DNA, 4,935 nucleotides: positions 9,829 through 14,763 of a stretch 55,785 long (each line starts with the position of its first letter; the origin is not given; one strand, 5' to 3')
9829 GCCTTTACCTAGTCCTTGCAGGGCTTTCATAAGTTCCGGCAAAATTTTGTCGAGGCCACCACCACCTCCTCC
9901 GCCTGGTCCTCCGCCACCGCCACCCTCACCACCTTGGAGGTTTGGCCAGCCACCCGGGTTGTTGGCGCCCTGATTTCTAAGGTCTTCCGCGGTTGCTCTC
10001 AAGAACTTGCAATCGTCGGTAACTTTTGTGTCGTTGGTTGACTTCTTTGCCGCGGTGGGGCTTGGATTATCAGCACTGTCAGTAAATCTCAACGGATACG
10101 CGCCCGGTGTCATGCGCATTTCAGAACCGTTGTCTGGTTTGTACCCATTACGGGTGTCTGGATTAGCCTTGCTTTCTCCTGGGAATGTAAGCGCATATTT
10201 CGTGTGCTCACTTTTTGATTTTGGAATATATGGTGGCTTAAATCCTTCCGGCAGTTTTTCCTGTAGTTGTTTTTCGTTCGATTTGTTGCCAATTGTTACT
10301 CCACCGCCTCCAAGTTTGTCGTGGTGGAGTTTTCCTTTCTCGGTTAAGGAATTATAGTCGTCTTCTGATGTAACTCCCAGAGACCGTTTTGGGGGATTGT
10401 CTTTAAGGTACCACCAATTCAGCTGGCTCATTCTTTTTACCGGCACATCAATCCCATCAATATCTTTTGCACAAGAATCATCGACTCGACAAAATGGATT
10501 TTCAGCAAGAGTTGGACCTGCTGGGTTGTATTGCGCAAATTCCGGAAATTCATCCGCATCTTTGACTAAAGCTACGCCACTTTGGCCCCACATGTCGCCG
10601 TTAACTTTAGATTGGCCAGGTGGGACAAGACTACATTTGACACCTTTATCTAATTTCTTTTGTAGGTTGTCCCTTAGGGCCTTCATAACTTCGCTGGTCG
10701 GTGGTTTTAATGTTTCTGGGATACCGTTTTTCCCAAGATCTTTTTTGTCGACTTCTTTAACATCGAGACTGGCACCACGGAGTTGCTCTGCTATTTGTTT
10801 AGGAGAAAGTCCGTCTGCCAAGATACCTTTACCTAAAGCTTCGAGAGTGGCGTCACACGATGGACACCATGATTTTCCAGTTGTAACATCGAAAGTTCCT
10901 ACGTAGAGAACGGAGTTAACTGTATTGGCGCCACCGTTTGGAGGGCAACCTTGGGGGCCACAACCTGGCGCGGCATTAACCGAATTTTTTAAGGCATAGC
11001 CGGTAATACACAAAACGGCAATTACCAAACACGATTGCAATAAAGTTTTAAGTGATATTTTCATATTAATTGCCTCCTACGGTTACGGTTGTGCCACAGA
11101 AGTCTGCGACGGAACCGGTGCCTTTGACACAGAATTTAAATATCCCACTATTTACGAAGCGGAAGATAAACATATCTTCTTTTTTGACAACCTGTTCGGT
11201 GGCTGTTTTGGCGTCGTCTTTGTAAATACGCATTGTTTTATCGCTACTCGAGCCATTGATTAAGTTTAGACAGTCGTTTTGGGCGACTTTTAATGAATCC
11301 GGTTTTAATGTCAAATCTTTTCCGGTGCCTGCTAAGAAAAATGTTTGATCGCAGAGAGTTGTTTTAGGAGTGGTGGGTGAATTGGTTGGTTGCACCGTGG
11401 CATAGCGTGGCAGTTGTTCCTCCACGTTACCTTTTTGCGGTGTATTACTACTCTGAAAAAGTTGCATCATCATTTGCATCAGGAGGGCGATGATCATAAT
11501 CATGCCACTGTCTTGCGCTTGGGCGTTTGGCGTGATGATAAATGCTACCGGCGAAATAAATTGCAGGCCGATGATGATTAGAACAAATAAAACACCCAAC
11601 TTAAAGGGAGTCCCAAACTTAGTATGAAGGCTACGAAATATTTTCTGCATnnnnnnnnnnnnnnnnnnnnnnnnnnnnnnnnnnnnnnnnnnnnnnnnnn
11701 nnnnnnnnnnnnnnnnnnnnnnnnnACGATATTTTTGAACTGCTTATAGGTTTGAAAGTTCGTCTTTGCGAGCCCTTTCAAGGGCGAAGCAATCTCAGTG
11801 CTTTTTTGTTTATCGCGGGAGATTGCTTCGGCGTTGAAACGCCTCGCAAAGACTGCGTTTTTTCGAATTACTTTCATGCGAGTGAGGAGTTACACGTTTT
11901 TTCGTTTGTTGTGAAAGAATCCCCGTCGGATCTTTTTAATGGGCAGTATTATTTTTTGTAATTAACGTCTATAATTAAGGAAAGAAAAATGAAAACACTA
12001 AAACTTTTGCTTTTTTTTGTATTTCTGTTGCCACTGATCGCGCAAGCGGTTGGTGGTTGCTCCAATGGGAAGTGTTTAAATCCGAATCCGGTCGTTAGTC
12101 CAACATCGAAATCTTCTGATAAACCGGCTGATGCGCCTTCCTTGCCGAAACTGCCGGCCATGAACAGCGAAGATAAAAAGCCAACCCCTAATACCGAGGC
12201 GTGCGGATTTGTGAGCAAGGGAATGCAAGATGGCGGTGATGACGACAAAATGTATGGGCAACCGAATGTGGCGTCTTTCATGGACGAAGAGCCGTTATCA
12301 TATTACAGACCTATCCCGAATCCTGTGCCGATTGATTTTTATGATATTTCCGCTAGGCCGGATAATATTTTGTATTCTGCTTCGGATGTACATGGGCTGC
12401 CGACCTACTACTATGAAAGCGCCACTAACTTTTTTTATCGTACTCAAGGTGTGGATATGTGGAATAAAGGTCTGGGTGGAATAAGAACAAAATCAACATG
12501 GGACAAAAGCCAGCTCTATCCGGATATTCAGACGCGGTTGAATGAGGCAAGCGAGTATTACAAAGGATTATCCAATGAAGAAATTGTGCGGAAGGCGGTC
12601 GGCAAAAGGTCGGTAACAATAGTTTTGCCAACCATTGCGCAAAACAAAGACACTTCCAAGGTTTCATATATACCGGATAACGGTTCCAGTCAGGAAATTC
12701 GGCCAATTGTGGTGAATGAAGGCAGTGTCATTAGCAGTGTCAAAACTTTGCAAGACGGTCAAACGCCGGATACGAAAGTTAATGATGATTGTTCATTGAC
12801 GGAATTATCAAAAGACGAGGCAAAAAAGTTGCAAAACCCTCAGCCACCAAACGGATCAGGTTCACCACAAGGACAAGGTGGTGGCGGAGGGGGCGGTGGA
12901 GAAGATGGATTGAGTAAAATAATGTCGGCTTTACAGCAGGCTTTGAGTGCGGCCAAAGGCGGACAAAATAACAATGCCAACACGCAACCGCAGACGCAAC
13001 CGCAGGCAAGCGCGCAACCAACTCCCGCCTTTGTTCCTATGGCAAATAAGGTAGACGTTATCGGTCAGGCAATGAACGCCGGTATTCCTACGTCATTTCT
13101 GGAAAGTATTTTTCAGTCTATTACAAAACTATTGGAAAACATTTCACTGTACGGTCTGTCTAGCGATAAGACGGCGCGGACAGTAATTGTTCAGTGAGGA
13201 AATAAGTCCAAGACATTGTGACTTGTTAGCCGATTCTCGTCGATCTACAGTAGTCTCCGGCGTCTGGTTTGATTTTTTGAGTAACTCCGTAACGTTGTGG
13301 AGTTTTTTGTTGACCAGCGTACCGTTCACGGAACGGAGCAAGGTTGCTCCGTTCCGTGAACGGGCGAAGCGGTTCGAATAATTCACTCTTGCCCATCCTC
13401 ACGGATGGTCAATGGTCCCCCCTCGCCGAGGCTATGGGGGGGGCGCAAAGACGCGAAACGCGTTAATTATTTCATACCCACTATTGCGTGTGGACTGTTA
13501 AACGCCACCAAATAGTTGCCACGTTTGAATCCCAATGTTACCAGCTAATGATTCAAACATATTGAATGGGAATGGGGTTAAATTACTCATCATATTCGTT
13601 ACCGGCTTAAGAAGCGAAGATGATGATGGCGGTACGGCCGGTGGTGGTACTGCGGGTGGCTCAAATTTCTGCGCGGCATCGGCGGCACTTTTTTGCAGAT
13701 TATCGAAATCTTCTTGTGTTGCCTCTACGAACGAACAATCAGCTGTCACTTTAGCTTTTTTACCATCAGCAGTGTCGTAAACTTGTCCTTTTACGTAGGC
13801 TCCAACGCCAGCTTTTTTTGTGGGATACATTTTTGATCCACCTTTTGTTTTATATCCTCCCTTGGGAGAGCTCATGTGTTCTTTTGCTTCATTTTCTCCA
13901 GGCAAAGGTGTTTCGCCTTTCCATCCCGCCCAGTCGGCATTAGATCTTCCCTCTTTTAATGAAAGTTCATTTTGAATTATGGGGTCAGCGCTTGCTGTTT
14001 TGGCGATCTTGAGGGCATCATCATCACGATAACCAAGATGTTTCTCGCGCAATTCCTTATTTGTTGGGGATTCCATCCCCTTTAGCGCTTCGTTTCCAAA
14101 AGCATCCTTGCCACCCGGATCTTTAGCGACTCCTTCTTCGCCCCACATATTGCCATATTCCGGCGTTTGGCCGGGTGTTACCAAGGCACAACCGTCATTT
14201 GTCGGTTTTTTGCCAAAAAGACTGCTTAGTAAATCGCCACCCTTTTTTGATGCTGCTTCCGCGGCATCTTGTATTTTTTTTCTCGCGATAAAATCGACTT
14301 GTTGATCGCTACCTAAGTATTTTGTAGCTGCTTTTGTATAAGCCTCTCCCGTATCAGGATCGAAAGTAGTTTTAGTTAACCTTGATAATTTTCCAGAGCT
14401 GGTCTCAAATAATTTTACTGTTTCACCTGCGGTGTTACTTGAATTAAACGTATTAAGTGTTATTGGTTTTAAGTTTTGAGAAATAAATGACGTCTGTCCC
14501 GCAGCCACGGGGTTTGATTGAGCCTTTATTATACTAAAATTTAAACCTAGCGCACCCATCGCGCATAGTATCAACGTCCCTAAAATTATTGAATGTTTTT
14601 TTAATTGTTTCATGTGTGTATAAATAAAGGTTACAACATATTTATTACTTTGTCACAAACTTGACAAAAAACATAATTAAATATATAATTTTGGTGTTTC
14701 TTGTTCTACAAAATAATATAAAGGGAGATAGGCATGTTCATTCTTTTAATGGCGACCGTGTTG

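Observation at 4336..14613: Internally duplicated operon of paralogous secreted proteins: candidate undescribed cell-surface / host-interaction system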

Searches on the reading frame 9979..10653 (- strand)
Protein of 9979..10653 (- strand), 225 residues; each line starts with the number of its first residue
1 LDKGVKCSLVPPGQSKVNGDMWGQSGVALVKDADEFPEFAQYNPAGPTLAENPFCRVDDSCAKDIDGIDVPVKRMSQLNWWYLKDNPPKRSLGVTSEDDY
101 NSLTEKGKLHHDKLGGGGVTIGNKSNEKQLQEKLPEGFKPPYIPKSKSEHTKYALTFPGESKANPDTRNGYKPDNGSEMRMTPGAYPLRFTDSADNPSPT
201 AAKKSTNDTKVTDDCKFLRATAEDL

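Call 44: find_homologous_proteins(query=A2, max_evalue=0.001)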
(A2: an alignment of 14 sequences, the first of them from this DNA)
Query A2 (14 sequences): 1136 candidates shared short words with the query, none scored E <= 0.001.

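Call 52: search_protein_representatives(alignment_id=A3)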
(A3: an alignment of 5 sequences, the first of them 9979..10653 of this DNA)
Query: 5 sequences, 170 profile positions. Proteins with E-value up to 0.001 (for the whole library): 28; up to 1e-10: 13; up to 1e-30: 4. The best 28 are listed.
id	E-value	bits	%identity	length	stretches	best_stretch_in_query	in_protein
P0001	2.0e-57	210.6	-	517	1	2-169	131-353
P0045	7.7e-56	205.5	-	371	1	1-170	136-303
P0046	4.9e-53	196.3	-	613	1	3-169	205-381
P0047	3.6e-52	193.5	-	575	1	1-169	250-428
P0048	3.3e-23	99.2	-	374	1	4-169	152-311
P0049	2.9e-16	76.6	-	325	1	3-168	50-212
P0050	4.7e-14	69.5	-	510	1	5-167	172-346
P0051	3.7e-13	66.5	-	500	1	1-169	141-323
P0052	5.1e-13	66.1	-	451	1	2-169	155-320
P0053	8.2e-13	65.4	-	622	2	2-164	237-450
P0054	2.4e-12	63.9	-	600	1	6-164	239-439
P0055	9.9e-12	61.9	-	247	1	93-169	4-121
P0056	9.3e-11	58.7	-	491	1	4-169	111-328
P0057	5.7e-10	56.2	-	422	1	2-168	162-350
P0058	6.1e-10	56.1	-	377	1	1-168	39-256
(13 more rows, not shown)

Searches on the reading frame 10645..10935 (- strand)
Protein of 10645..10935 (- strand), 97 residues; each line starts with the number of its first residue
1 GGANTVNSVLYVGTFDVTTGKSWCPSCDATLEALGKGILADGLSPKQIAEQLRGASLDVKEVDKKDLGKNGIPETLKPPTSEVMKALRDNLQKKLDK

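Call 78: search_solved_structures(query=A7, max_evalue=10, show_alignments=2)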
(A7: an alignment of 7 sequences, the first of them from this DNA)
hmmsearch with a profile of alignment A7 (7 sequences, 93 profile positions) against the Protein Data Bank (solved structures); distinct sequences matched with E-value up to 10: 11.
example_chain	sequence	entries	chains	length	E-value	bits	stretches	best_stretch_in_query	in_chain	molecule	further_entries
2akl_A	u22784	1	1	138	0.028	18.1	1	14-73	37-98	phnA-like protein pa0128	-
2zxy_A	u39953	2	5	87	0.18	15.5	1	20-66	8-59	Cytochrome c552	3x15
2ouw_A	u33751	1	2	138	0.38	14.5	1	21-51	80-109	Alkylhydroperoxidase AhpD core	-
2vim_A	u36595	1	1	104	0.81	13.4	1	22-76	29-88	THIOREDOXIN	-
2b1l_A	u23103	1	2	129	0.97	13.2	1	14-43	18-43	Thiol:disulfide interchange protein dsbE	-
2g0f_A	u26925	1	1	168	1.5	12.6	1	14-43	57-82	Thiol:disulfide interchange protein dsbE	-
2b1k_A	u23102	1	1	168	1.5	12.6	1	14-43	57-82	Thiol:disulfide interchange protein dsbE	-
3k8n_A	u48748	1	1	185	1.7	12.4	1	14-43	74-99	Cytochrome c biogenesis protein ccmG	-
3d4m_A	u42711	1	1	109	2.1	12.1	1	15-36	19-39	Glutaredoxin-2, mitochondrial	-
1ffk_Z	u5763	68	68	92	2.9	11.6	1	21-83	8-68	RIBOSOMAL PROTEIN L44E | 50S ribosomal protein L44E | 50S RIBOSOMAL PROTEIN L44E LA, HLA, RIBOSOMAL PROTEIN L44E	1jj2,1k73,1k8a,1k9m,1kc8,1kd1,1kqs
3ctf_A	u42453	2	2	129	3.3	11.5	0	15-36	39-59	Glutaredoxin-2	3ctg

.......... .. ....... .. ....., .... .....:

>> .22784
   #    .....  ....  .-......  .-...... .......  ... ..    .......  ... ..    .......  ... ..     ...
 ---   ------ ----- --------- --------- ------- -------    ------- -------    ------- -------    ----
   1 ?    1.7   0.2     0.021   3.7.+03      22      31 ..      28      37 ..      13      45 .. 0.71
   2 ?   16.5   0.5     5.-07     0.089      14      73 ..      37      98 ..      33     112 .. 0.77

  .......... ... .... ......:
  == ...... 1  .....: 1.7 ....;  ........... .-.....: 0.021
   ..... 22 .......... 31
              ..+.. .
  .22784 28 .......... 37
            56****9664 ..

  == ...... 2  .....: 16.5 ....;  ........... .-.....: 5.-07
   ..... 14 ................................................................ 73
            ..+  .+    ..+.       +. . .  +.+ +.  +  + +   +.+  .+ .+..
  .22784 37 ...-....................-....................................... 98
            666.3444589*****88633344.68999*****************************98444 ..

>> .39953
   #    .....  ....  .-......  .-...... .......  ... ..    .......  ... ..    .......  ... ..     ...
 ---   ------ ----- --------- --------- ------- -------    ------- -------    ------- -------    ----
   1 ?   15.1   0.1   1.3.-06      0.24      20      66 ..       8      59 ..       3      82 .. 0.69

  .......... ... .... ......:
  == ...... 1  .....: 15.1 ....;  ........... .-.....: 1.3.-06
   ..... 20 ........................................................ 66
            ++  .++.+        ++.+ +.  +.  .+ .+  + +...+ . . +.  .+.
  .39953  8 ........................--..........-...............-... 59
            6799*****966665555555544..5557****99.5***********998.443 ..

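Call 79: search_protein_families(library=pfam, alignment_id=A7, max_evalue=10)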
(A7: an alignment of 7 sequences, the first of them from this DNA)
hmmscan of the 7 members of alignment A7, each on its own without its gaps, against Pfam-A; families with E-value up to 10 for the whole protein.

A. member 1, seq(97 aa): 3 families
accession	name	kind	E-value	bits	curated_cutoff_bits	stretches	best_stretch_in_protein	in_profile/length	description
PF06110.17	TXD17-like_Trx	-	0.00049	20.2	23.1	1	6-30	21-44/119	Thioredoxin domain-containing protein 17-like, thioredoxin domain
PF12637.14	TSCPD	-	0.16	12.7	22.8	1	26-57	35-69/88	TSCPD domain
PF18392.6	CSN7a_helixI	-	0.23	11.8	26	1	18-34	7-23/50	COP9 signalosome complex subunit 7a helix I domain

B. families by the number of members that match (of 7 scanned): 9 families
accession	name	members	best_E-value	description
PF06110.17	TXD17-like_Trx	1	0.00049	Thioredoxin domain-containing protein 17-like, thioredoxin domain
PF13453.11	Zn_ribbon_TFIIB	1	0.01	Transcription factor zinc-finger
PF24460.1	DUF7575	1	0.018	Domain of unknown function (DUF7575)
PF06906.16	DUF1272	1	0.07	Protein of unknown function (DUF1272)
PF24699.1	DUF7663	1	0.089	Domain of unknown function (DUF7663)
PF12637.14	TSCPD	1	0.16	TSCPD domain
PF17164.10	DUF5122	1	0.16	Domain of unknown function (DUF5122) beta-propeller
PF08593.16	Mug135_C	1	0.21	Mug135-like, C-terminal domain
PF18392.6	CSN7a_helixI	1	0.23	COP9 signalosome complex subunit 7a helix I domain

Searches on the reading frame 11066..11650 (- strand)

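Call 4: search_protein_families(library=pfam, proteins=[window:11066-11650:-], max_evalue=1)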
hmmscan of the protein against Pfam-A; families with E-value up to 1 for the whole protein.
window:11066-11650:- (194 aa): 1 family
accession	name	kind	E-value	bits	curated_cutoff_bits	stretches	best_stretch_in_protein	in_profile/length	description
PF22248.1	ERMP1_C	-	0.16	11.9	27.2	1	21-89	150-215/222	Endoplasmic reticulum metallopeptidase 1, C-terminal domain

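Call 9: search_protein_families(library=ncbifam, proteins=[window:11066-11650:-], max_evalue=0.1)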
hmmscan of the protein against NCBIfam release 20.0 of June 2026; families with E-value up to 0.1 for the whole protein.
window:11066-11650:- (194 aa): 2 families
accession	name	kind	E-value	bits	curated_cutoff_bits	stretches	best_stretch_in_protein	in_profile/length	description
NF053774.1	TmaoPremMsil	equivalog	0.015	14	690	1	50-94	318-360/520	trimethylamine N-oxide permease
NF033092.0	HK_WalK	equivalog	0.069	11.7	725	1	4-147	1-138/594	cell wall metabolism sensor histidine kinase WalK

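Call 73: search_protein_families(library=phrogs, proteins=[window:11066-11650:-], max_evalue=0.01)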
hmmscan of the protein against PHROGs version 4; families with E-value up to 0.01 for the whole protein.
window:11066-11650:- (194 aa): 0 families

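Call 74: search_protein_families(library=padloc, proteins=[window:11066-11650:-], max_evalue=0.01)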
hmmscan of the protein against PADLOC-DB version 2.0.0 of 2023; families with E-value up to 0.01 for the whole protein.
window:11066-11650:- (194 aa): 0 families

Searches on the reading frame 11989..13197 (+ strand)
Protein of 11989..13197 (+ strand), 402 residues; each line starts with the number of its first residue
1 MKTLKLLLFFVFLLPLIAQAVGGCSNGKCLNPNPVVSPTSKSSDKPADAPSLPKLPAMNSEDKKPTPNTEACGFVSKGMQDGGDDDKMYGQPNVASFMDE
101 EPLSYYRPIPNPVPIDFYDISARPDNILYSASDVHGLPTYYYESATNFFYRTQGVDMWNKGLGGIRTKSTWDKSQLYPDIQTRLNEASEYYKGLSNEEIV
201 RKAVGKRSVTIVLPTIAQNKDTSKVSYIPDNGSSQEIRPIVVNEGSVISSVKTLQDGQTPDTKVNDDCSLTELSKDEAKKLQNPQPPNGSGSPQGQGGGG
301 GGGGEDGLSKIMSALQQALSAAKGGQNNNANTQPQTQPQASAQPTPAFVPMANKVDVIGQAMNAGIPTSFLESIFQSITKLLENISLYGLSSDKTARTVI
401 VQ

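Call 4: search_protein_families(library=pfam, proteins=[window:11989-13197:+], max_evalue=1)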
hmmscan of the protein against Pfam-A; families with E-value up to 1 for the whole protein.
window:11989-13197:+ (402 aa): 2 families
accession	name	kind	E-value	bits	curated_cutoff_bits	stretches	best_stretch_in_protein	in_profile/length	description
PF05387.16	Chorion_3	-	0.0018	18.2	22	1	295-371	21-96/277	Chorion family 3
PF07793.16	DUF1631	-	0.26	10.1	33.7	1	278-348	231-303/741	Protein of unknown function (DUF1631)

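Call 9: search_protein_families(library=ncbifam, proteins=[window:11989-13197:+], max_evalue=0.1)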
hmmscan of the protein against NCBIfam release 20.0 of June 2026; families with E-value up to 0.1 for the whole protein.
window:11989-13197:+ (402 aa): 0 families

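Call 73: search_protein_families(library=phrogs, proteins=[window:11989-13197:+], max_evalue=0.01)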
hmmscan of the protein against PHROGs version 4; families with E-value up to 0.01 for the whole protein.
window:11989-13197:+ (402 aa): 0 families

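Call 74: search_protein_families(library=padloc, proteins=[window:11989-13197:+], max_evalue=0.01)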
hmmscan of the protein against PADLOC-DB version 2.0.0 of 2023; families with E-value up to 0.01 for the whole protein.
window:11989-13197:+ (402 aa): 0 families

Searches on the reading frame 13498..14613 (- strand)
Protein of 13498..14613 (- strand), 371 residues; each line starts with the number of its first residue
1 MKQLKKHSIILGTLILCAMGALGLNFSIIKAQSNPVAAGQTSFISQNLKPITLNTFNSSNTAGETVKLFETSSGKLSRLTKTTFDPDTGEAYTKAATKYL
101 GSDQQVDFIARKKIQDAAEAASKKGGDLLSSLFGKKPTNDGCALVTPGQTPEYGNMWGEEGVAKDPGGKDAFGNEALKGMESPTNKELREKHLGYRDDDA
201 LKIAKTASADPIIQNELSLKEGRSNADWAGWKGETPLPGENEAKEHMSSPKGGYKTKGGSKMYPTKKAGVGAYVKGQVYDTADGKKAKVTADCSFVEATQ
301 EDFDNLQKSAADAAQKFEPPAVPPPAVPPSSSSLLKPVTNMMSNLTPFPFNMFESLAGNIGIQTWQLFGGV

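Call 4: search_protein_families(library=pfam, proteins=[window:13498-14613:-], max_evalue=1)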
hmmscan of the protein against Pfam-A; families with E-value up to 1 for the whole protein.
window:13498-14613:- (371 aa): 1 family
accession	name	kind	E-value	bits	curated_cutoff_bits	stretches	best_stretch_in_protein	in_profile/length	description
PF16101.10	PRIMA1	-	0.64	10.2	38.6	1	304-340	47-83/158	Proline-rich membrane anchor 1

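Call 9: search_protein_families(library=ncbifam, proteins=[window:13498-14613:-], max_evalue=0.1)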
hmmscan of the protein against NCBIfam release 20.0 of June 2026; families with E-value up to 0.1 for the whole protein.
window:13498-14613:- (371 aa): 1 family
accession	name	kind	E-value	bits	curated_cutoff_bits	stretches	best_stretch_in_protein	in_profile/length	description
NF007305.1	PRK09786.1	exception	0.022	15.2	200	1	269-316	37-84/120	crossover junction endodeoxyribonuclease RusA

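Call 73: search_protein_families(library=phrogs, proteins=[window:13498-14613:-], max_evalue=0.01)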
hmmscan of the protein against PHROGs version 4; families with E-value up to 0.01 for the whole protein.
window:13498-14613:- (371 aa): 0 families

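Call 74: search_protein_families(library=padloc, proteins=[window:13498-14613:-], max_evalue=0.01)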
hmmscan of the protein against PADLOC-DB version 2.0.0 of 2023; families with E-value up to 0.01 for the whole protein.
window:13498-14613:- (371 aa): 0 families
